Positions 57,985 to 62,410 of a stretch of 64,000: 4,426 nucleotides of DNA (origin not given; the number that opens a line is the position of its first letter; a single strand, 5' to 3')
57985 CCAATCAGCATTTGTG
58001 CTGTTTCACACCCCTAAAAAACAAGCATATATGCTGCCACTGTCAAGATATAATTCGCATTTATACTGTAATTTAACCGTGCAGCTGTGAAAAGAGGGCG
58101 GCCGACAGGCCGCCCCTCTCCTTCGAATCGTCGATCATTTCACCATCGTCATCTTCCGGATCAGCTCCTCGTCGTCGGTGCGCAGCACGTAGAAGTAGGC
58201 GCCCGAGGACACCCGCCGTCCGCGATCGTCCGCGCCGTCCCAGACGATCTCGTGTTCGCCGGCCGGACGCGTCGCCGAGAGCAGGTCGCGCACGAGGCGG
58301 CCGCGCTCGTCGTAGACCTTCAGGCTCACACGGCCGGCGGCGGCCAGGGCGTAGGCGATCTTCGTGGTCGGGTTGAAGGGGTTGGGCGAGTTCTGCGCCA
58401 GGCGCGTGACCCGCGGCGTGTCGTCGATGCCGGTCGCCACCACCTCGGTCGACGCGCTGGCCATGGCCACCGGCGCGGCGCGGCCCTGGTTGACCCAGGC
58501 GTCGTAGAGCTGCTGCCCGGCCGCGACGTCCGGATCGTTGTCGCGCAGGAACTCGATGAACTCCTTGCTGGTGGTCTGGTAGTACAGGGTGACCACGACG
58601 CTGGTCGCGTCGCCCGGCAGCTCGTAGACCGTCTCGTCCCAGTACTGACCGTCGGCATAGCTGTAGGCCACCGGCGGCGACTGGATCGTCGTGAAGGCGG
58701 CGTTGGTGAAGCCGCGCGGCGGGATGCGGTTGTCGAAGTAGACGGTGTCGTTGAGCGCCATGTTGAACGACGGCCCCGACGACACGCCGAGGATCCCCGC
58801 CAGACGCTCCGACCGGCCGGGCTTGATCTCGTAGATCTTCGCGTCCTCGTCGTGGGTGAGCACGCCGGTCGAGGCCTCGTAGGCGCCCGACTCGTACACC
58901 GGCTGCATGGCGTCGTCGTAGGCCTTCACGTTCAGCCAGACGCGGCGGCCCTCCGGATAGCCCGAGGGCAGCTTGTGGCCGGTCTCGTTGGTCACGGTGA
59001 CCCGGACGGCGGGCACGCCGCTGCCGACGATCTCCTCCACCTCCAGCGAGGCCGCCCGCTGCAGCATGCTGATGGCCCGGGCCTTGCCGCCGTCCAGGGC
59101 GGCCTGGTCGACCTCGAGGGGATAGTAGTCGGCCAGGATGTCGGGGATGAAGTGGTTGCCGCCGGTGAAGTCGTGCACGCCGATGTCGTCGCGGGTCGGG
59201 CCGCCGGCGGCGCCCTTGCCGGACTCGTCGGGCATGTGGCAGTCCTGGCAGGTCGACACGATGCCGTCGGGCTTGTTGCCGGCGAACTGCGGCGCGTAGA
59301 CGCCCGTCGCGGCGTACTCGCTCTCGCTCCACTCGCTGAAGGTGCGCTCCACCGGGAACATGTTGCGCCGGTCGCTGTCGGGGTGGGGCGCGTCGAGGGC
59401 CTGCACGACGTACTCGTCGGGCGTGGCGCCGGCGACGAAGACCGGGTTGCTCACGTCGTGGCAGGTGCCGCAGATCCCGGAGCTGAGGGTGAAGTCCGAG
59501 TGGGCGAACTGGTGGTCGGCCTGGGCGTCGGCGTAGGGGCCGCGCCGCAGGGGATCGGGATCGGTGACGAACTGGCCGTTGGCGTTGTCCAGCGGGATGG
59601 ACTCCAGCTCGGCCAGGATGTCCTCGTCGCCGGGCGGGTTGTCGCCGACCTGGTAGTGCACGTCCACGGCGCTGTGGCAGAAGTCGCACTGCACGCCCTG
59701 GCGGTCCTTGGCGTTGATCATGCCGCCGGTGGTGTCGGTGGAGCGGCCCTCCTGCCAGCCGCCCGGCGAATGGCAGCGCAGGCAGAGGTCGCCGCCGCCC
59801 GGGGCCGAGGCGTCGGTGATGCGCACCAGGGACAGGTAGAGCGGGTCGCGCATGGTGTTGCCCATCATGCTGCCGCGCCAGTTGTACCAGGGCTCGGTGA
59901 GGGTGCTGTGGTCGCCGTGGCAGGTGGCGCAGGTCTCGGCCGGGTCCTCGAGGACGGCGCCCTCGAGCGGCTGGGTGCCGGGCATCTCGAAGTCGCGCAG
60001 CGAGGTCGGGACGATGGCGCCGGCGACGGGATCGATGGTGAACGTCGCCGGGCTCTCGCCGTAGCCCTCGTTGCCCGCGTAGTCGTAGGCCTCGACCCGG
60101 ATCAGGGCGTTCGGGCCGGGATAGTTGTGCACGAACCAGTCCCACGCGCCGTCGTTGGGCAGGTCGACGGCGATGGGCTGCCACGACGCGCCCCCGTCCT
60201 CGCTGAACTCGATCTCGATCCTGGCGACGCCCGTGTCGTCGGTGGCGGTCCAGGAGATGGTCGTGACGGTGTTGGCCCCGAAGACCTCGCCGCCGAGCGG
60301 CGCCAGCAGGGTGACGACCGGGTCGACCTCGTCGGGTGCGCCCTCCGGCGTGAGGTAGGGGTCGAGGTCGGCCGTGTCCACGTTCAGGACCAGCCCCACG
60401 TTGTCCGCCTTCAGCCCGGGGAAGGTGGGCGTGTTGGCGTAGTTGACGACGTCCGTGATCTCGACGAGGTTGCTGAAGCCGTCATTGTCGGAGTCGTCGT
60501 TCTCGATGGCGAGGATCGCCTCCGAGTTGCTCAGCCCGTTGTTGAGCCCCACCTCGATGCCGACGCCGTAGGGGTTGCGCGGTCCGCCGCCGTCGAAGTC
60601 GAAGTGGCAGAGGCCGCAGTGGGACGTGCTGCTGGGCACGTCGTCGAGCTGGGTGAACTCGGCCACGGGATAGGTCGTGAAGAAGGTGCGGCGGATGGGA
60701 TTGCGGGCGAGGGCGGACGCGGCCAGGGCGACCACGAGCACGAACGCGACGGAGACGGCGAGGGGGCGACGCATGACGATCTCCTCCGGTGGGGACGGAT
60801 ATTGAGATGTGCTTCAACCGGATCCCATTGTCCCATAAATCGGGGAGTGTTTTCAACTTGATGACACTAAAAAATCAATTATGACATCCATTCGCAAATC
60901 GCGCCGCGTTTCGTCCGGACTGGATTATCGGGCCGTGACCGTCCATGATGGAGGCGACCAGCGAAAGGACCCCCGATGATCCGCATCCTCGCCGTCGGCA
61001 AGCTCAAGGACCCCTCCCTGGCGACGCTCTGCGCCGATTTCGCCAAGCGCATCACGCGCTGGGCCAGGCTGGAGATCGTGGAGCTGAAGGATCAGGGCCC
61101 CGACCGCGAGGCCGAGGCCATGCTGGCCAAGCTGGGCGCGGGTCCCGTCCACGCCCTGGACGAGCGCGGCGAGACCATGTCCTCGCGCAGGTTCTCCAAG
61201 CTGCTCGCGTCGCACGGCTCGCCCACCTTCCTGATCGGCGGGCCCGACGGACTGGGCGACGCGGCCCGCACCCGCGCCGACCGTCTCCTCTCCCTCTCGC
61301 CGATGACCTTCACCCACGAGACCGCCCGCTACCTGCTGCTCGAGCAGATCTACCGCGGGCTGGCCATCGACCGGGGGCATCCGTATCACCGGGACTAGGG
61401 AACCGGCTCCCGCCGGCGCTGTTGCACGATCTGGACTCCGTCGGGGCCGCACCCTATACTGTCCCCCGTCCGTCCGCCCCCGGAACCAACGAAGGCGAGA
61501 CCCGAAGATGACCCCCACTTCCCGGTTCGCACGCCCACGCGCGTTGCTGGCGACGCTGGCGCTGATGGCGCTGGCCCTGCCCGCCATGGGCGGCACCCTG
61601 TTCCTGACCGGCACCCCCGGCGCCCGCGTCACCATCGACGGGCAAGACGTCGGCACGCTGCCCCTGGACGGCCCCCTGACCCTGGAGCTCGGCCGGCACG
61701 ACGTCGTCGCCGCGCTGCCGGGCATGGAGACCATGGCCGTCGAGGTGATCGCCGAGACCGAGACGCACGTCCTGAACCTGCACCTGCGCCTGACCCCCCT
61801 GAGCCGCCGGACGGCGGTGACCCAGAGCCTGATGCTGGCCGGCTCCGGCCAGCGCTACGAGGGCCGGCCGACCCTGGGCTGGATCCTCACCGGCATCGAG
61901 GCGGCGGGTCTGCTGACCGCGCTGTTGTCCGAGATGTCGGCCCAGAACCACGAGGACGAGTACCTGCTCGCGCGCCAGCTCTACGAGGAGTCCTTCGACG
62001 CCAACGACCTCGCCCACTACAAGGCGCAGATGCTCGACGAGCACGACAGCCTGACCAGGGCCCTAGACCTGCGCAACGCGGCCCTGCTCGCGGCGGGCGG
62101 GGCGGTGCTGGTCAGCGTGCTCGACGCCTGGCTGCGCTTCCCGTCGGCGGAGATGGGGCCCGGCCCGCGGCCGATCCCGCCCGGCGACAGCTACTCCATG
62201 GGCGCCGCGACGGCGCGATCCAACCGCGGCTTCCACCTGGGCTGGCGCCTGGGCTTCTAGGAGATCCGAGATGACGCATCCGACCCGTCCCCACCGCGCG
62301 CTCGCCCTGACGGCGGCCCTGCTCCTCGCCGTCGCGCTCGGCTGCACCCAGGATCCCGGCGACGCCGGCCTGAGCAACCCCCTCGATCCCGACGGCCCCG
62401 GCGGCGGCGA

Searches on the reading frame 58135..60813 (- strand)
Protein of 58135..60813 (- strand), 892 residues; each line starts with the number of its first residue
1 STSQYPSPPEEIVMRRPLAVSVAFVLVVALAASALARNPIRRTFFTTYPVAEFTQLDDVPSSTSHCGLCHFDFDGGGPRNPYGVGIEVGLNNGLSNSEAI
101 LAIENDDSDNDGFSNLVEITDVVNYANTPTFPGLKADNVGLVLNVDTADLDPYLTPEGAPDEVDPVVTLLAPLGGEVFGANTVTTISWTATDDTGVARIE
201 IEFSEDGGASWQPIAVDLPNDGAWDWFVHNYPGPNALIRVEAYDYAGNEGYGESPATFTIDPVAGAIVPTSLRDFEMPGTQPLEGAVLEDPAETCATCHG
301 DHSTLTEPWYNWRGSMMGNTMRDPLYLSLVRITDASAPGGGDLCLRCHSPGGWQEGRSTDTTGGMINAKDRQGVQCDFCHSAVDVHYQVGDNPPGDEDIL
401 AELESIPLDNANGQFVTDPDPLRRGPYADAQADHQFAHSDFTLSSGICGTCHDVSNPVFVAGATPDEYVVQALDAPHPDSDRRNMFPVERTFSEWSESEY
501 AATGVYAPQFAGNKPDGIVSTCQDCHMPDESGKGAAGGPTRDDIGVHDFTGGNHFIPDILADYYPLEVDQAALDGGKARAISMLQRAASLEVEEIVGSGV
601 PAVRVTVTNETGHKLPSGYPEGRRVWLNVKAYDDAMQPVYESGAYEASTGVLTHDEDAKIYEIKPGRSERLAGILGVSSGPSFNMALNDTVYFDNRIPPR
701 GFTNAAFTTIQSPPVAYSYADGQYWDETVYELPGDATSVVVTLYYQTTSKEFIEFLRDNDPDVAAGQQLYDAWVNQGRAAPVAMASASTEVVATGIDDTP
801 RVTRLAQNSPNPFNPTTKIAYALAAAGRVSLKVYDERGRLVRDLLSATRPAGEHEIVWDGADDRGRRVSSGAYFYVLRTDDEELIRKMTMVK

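Call 35: search_protein_families(library=pfam, proteins=[window:58135-60813:-], max_evalue=0.001)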
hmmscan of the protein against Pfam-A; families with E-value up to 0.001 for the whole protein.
window:58135-60813:- (892 aa): 6 families
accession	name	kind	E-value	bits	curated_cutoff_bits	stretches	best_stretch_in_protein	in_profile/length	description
PF13860.13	FlgD_ig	-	2.7e-11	43.7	27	1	823-875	19-71/79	FlgD Ig-like domain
PF22113.1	Mtrc-MtrF_II-IV_dom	-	5.8e-08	32.9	30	1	288-383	77-166/176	Outer membrane cytochrome MtrC/MtrF-like, domains II/IV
PF17957.7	Big_7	-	1.6e-06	29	24.1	1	165-214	1-44/70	Bacterial Ig domain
PF13435.11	Cytochrome_C554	-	7.4e-05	24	20.8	0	294-381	1-84/84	Cytochrome c554 and c-prime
PF13585.12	CHU_C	-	0.00021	21.8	27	1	814-882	15-75/86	CHU_C Type IX secretion signal domain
PF14522.11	Cytochrome_C7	-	0.00046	20.4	24.8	0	372-389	12-28/67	Cytochrome c7 and related cytochrome c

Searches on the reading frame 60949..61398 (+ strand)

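Call 35: search_protein_families(library=pfam, proteins=[window:60949-61398:+], max_evalue=0.001)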
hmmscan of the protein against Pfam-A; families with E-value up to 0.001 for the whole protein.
window:60949-61398:+ (149 aa): 1 family
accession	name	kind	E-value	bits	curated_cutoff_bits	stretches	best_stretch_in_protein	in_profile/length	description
PF02590.22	SPOUT_MTase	-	1.1e-37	129.9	27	1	11-147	3-154/154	Predicted SPOUT methyltransferase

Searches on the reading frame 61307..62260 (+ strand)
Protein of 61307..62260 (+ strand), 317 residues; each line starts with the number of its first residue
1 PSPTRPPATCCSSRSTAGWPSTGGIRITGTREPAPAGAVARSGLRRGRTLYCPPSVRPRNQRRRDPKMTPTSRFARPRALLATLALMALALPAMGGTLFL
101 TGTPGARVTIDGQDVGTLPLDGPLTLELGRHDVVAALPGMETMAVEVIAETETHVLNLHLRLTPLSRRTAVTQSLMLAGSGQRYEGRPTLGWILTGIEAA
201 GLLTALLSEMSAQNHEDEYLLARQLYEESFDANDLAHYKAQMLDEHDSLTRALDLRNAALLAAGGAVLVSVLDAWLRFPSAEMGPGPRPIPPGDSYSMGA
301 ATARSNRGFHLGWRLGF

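Call 35: search_protein_families(library=pfam, proteins=[window:61307-62260:+], max_evalue=0.001)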
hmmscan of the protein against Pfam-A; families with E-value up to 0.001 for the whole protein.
window:61307-62260:+ (317 aa): 1 family
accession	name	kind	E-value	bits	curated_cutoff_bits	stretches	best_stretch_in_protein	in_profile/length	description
PF08308.17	PEGA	-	0.00029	21.1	20.8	1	103-161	10-68/71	PEGA domain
